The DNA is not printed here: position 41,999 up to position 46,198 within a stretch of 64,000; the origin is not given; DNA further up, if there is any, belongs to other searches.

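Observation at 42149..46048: Single 1299-aa polypeptide fusing an LsrK-like FGGY kinase, a D-2-hydroxyacid dehydrogenase, an SCP2 domain and a class II aldolase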

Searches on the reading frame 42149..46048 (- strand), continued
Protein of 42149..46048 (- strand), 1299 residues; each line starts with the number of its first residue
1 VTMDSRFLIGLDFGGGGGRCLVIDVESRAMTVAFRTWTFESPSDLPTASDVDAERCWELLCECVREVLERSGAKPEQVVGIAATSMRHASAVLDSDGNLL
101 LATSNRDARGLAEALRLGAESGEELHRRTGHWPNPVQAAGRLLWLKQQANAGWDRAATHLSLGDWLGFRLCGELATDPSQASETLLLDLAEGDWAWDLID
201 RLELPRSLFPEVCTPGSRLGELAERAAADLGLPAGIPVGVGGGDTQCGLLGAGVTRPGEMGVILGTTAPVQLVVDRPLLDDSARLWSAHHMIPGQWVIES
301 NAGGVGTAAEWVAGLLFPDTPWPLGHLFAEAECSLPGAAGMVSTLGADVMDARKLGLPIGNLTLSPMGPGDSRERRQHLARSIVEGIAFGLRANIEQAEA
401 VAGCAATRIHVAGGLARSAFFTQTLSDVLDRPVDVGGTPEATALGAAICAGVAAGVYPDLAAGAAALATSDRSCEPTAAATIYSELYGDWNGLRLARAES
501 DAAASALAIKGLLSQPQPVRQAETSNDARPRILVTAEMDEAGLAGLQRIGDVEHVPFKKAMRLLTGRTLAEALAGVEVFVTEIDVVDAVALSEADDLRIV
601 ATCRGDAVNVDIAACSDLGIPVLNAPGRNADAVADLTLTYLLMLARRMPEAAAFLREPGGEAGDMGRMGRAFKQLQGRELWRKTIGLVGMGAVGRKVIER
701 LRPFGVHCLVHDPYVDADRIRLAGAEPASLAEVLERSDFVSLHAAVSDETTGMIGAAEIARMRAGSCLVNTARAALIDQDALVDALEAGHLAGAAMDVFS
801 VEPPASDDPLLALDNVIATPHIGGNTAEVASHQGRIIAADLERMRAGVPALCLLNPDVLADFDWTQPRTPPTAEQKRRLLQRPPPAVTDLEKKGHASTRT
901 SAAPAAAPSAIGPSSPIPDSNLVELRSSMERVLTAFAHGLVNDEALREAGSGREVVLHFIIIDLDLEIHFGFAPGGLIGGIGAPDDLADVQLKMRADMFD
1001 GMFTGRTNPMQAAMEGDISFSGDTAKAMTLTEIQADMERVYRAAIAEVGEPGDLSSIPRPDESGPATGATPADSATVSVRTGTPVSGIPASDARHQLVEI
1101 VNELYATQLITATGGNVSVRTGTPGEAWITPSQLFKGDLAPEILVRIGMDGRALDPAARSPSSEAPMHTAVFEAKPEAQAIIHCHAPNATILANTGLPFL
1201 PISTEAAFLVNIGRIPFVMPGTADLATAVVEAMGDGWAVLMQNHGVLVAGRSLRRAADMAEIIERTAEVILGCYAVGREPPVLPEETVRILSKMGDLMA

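Call 58: search_protein_families(library=ncbifam, proteins=[L039:8973-9980:+, L082:14487-15302:+, L090:6963-7952:+, L009:14111-15832:+, L009:16732-17724:+, L024:4646-6343:+, L086:7862-9808:+, L070:13899-16337:+, L082:8571-9980:+], max_evalue=0.00001)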
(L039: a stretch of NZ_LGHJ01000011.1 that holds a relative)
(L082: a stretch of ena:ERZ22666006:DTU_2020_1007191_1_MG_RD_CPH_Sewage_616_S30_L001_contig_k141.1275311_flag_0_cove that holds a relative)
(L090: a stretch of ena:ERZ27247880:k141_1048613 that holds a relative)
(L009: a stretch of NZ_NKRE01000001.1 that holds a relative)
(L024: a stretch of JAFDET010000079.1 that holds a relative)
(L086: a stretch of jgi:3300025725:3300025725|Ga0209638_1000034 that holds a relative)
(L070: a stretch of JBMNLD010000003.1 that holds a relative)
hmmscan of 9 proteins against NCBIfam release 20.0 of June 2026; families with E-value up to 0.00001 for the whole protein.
L039:8973-9980:+ (335 aa): 3 families
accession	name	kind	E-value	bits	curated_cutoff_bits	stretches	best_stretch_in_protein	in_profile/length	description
NF053881.1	TransRegDeoRBac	equivalog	2.7e-62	210.8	420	1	24-329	5-309/311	DNA-binding transcriptional repressor DeoR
NF011947.0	PRK15418.1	equivalog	1.1e-45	156.2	486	1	21-329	12-314/319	transcriptional regulator LsrR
TIGR02937.1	sigma70-ECF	superfamily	3.1e-06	26.9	42.9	1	17-65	114-159/165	sigma-70 family RNA polymerase sigma factor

L082:14487-15302:+ (271 aa): 217 families (the best 25 are shown)
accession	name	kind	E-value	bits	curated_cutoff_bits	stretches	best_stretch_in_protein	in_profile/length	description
NF004826.0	PRK06182.1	subfamily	2.2e-96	322.4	305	1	2-270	4-273/274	oxidoreductase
NF004823.0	PRK06179.1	subfamily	1e-60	205.5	310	1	2-270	5-267/271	oxidoreductase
NF005372.1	PRK06914.1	subfamily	4.2e-60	203.3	320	1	2-269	2-276/279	SDR family oxidoreductase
NF004824.0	PRK06180.1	subfamily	5.4e-60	202.9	298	1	2-256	4-258/279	oxidoreductase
NF004649.0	PRK05993.1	equivalog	1.8e-56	191.4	387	1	1-267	3-274/277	SDR family oxidoreductase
NF006114.0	PRK08263.1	subfamily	4.3e-56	190.2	290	1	2-248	3-247/280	short chain dehydrogenase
NF049977.1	KDhSphingRedKdsR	equivalog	1.4e-55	188.6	400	1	2-261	3-258/267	3-ketodihydrosphingosine reductase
NF005950.0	PRK08017.1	equivalog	1e-51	175.7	326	1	1-266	1-254/256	SDR family oxidoreductase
NF004284.0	PRK05693.1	equivalog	9e-49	166.5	326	1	3-266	2-264/274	SDR family oxidoreductase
NF005065.0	PRK06482.1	equivalog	3.8e-47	161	291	1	1-248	1-248/276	SDR family oxidoreductase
NF006118.0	PRK08264.1-4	subfamily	2.6e-44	151.6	279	1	3-188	6-191/244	SDR family oxidoreductase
NF005495.0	PRK07109.1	subfamily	4.1e-39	134.8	264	1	2-193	8-207/334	SDR family oxidoreductase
NF005878.0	PRK07825.1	subfamily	5.6e-39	134.2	287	1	3-189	10-199/278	short chain dehydrogenase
NF005594.0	PRK07326.1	equivalog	5.6e-39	134.1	271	1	2-188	6-196/237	SDR family oxidoreductase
NF005672.0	PRK07454.1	equivalog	6.6e-39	133.5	234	1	2-182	6-192/241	SDR family oxidoreductase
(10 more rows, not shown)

L090:6963-7952:+ (329 aa): 24 families
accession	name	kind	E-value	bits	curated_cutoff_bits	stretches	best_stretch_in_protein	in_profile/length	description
TIGR03466.1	HpnA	hypoth_equivalog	1.2e-131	438.5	367.65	1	1-327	1-326/327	hopanoid-associated sugar epimerase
NF052578.1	StrlDmthSdmBMthl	equivalog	7.5e-76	256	600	1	1-327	1-327/328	sterol demethylase protein SdmB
NF042422.1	oxyalk_red_OleD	equivalog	5.3e-38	131.2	580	1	1-307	1-312/329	2-alkyl-3-oxoalkanoate reductase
NF042423.1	oxyalk_red_Shew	equivalog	1.8e-35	122.6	580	1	2-308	10-320/331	2-alkyl-3-oxoalkanoate reductase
TIGR04180.1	EDH_00030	hypoth_equivalog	1.9e-20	73.1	475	1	3-172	1-177/297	NAD-dependent 4,6-dehydratase LegB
TIGR01746.1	Thioester-redct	subfamily_domain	8.5e-17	61.4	213.35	1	3-247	2-281/371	thioester reductase domain-containing protein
TIGR01179.1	galE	equivalog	3.9e-16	58.8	262.3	1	3-165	2-171/332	UDP-glucose 4-epimerase GalE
NF005539.0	PRK07201.1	equivalog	2.9e-15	56.1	549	1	1-175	1-182/657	SDR family oxidoreductase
TIGR01181.1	dTDP_gluc_dehyt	equivalog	2.3e-13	49.9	365.1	1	3-325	2-314/321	dTDP-glucose 4,6-dehydratase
NF041293.1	G6PDh_Azf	equivalog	3.4e-13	49.6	400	1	3-117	5-119/252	NAD-dependent glucose-6-phosphate dehydrogenase Azf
NF058621.1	DiazavRedAvaA7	equivalog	1.6e-12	47.7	400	1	1-259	1-260/304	3-diazoavenalumate denitrifying reductase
NF043036.1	ErythonDh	equivalog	8.4e-11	41.6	325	1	1-120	1-132/321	D-erythronate dehydrogenase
NF007956.0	PRK10675.1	subfamily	1.7e-10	40.5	394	1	1-155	1-163/338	UDP-glucose 4-epimerase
NF004520.0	PRK05865.1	equivalog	1.4e-09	36.5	1509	1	1-209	1-163/854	sugar epimerase family protein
TIGR02197.1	heptose_epim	equivalog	3.2e-09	36.4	274.6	1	4-153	2-150/316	ADP-glyceromanno-heptose 6-epimerase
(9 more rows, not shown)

L009:14111-15832:+ (573 aa): 18 families
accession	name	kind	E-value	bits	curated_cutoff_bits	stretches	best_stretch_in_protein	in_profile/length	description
NF010000.0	PRK13473.1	subfamily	2.9e-14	52.6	615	1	188-349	164-308/475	aminobutyraldehyde dehydrogenase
NF040792.1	glyc_ald_dh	equivalog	6.7e-11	41.8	760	1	209-339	184-297/488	D-glyceraldehyde dehydrogenase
NF007497.0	PRK10090.1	equivalog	1.7e-10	40.3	500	1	189-349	169-313/480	aldehyde dehydrogenase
NF002852.0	PRK03137.1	subfamily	8.8e-10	38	648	1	185-347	194-346/514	L-glutamate gamma-semialdehyde dehydrogenase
NF006992.0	PRK09457.1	subfamily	1.4e-09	37.2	514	1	162-350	134-307/487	succinylglutamate-semialdehyde dehydrogenase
TIGR03374.1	ABALDH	equivalog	1.7e-09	37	909.3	1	186-327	161-287/472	aminobutyraldehyde dehydrogenase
NF045701.1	BenzalDHMdlD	equivalog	4.4e-09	35.5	550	1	164-349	111-281/436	NAD(P)-dependent benzaldehyde dehydrogenase MdlD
TIGR01238.1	D1pyr5carbox3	equivalog_domain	5.8e-09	35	485.2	1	221-349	220-334/500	L-glutamate gamma-semialdehyde dehydrogenase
NF052305.1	DioxValDhHalo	equivalog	8.1e-09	34.9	750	1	208-347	188-310/483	2,5-dioxovalerate dehydrogenase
TIGR03216.1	OH_muco_semi_DH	equivalog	1.3e-08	33.9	693.25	1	224-349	202-311/481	2-hydroxymuconic semialdehyde dehydrogenase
TIGR01237.1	D1pyr5carbox2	equivalog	1.8e-08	33.7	659.65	1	164-338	169-333/511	L-glutamate gamma-semialdehyde dehydrogenase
NF008869.0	PRK11904.1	equivalog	3.3e-08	31.8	747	1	216-348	740-858/1042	bifunctional proline dehydrogenase/L-glutamate gamma-semialdehyde dehydrogenase PutA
NF042993.1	AlphKGSA_gudD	equivalog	4.2e-07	29.1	770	1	217-331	196-295/481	alpha-ketoglutaric semialdehyde dehydrogenase GucD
TIGR01780.1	SSADH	subfamily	1.2e-06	27.7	646.35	1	224-343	180-282/448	succinate-semialdehyde dehydrogenase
TIGR03240.1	arg_catab_astD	equivalog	1.5e-06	27.3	579.3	0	175-348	146-303/484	succinylglutamate-semialdehyde dehydrogenase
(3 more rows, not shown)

L009:16732-17724:+ (330 aa): 14 families
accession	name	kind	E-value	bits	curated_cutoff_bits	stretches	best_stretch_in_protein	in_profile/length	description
TIGR03466.1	HpnA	hypoth_equivalog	6e-38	130.5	367.65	1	2-319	2-315/327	hopanoid-associated sugar epimerase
NF052578.1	StrlDmthSdmBMthl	equivalog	5.4e-24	85.5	600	1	1-322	1-319/328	sterol demethylase protein SdmB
NF042422.1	oxyalk_red_OleD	equivalog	2.5e-15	56.7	580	1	1-177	1-173/329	2-alkyl-3-oxoalkanoate reductase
TIGR01179.1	galE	equivalog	5.5e-15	55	262.3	1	3-159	2-161/332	UDP-glucose 4-epimerase GalE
TIGR04180.1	EDH_00030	hypoth_equivalog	3.1e-14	52.8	475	1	4-176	2-179/297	NAD-dependent 4,6-dehydratase LegB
NF043036.1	ErythonDh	equivalog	4.5e-11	42.5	325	1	1-151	1-157/321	D-erythronate dehydrogenase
NF007956.0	PRK10675.1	subfamily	2.8e-10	39.9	394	1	1-159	1-165/338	UDP-glucose 4-epimerase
NF042423.1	oxyalk_red_Shew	equivalog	4.5e-10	39.1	580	1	2-175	10-177/331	2-alkyl-3-oxoalkanoate reductase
TIGR01746.1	Thioester-redct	subfamily_domain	5.1e-10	39.1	213.35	1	3-255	2-285/371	thioester reductase domain-containing protein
NF045894.1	PKS_plus_SDR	equivalog_domain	3.2e-09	34.9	1740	1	5-162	1162-1324/1515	type I polyketide synthase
NF050030.1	thlkprotThyD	equivalog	1.9e-07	30.5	400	1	1-102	1-105/305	thylakoid membrane protein ThyD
NF041293.1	G6PDh_Azf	equivalog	7.6e-07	28.8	400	1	3-119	5-116/252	NAD-dependent glucose-6-phosphate dehydrogenase Azf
TIGR03589.1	PseB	equivalog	8.4e-07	28.2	407.75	1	2-118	6-125/324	UDP-N-acetylglucosamine 4,6-dehydratase (inverting)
NF004520.0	PRK05865.1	equivalog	1.3e-06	26.6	1509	1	1-162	1-118/854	sugar epimerase family protein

L024:4646-6343:+ (565 aa): 104 families (the best 25 are shown)
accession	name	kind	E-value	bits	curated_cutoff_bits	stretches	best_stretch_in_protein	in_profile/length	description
NF052580.1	Str24CoAsynCasG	equivalog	1e-205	684.3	750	1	10-552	7-544/548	steroid-24-oyl-CoA synthetase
NF004837.0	PRK06187.1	subfamily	1.4e-107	360.2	476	1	52-554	17-518/531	long-chain-fatty-acid--CoA ligase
NF005801.1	PRK07656.1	equivalog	1.2e-87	294.6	657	1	50-554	8-499/500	FadD3 family acyl-CoA ligase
NF009233.0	PRK12583.1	subfamily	9.7e-86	288.3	832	2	187-554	197-546/558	fatty acid CoA ligase family protein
NF005702.0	PRK07514.1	subfamily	1.7e-84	284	558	1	63-556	24-498/506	malonyl-CoA synthase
NF006182.0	PRK08316.1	subfamily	5.4e-82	275.9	663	1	56-554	24-513/523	fatty acyl-CoA synthetase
NF006181.0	PRK08314.1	subfamily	2.2e-81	273.8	705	2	183-556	196-552/563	long-chain-fatty-acid--CoA ligase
NF005307.0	PRK06839.1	equivalog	9.2e-81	271.9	748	1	65-556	24-491/496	o-succinylbenzoate--CoA ligase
NF005676.0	PRK07470.1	equivalog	2.1e-80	270.8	774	1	51-556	28-527/544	acyl-CoA synthetase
NF004114.0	PRK05605.1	equivalog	3.9e-76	256.6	766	2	182-552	212-563/575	long-chain-fatty-acid--CoA ligase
NF004797.0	PRK06145.1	equivalog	7.8e-76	255.4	850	1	58-555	17-492/499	acyl-CoA synthetase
NF005857.1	PRK07786.1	exception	1.2e-75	255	733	1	59-553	25-507/513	fatty-acid--CoA ligase FadD5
NF006572.0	PRK09088.1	equivalog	2.7e-75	253.9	696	1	65-554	25-483/491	acyl-CoA synthetase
NF052269.1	Staph_lig_FadD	equivalog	4.3e-75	253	650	1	69-554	28-489/499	long-chain-fatty-acid--CoA ligase FadD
NF002966.0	PRK03640.1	equivalog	4.1e-72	243.3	556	2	251-556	184-478/483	o-succinylbenzoate--CoA ligase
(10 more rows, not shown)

L086:7862-9808:+ (648 aa): 2 families
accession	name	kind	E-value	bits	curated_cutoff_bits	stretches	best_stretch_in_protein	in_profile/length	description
NF007354.0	PRK09849.1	equivalog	1.7e-52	179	868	1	3-341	6-328/703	aldehyde ferredoxin oxidoreductase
NF040818.1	GAPOR_Arch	equivalog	9.2e-09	34.1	1300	0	9-131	5-124/654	glyceraldehyde-3-phosphate:ferredoxin oxidoreductase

L070:13899-16337:+ (812 aa): 0 families

L082:8571-9980:+ (469 aa): 5 families
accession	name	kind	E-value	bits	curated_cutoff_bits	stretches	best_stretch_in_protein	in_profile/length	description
TIGR00792.1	gph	subfamily_domain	6.9e-73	245.8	231.35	1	16-447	1-428/437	glycoside-pentoside-hexuronide (GPH):cation symporter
NF007353.0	PRK09848.1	equivalog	3.5e-50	171.1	528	1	11-443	5-431/457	glucuronide transporter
NF007237.0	PRK09669.1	subfamily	2.2e-49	168.3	610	1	12-448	7-437/461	putative symporter YagG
NF008526.0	PRK11462.1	equivalog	2.2e-29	102.6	836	1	13-434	8-419/460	glycoside-pentoside-hexuronide family transporter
NF007749.0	PRK10429.1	equivalog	8.6e-29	100.7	456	1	12-447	4-441/473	melibiose:sodium transporter MelB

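Call 60: search_solved_structures(query=L069:14897-17206:+, max_evalue=0.01)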
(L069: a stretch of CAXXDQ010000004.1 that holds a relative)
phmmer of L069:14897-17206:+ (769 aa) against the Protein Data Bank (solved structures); distinct sequences matched with E-value up to 0.01: 1.
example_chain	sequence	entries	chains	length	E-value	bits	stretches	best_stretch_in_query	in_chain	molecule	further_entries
7wlv_A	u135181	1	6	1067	0.0013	20.5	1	264-400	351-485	Efflux pump membrane transporter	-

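Call 61: find_encoding_contigs(protein=P0001, flank=10000, max_places=2)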
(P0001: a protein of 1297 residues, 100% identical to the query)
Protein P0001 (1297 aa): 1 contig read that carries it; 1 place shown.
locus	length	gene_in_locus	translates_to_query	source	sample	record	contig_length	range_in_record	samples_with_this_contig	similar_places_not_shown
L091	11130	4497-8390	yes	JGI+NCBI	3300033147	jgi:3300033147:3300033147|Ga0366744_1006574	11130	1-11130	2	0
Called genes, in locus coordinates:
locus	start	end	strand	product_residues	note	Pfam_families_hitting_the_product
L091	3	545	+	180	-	PF00232:Glyco_hydro_1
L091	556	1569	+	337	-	PF00685:Sulfotransfer_1 (weak), PF13469:Sulfotransfer_3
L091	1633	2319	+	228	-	PF04367:DUF502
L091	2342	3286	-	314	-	PF02674:Colicin_V, PF17830:STI1-HOP_DP (faint)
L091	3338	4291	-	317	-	PF13483:Lactamase_B_3 (weak)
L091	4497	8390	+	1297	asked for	PF00370:FGGY_N, PF02782:FGGY_C, PF00389:2-Hacid_dh, PF02826:2-Hacid_dh_C, PF02036:SCP2, PF00596:Aldolase_II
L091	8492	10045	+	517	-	PF00069:Pkinase, PF07714:PK_Tyr_Ser-Thr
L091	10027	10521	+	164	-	-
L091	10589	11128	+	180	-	?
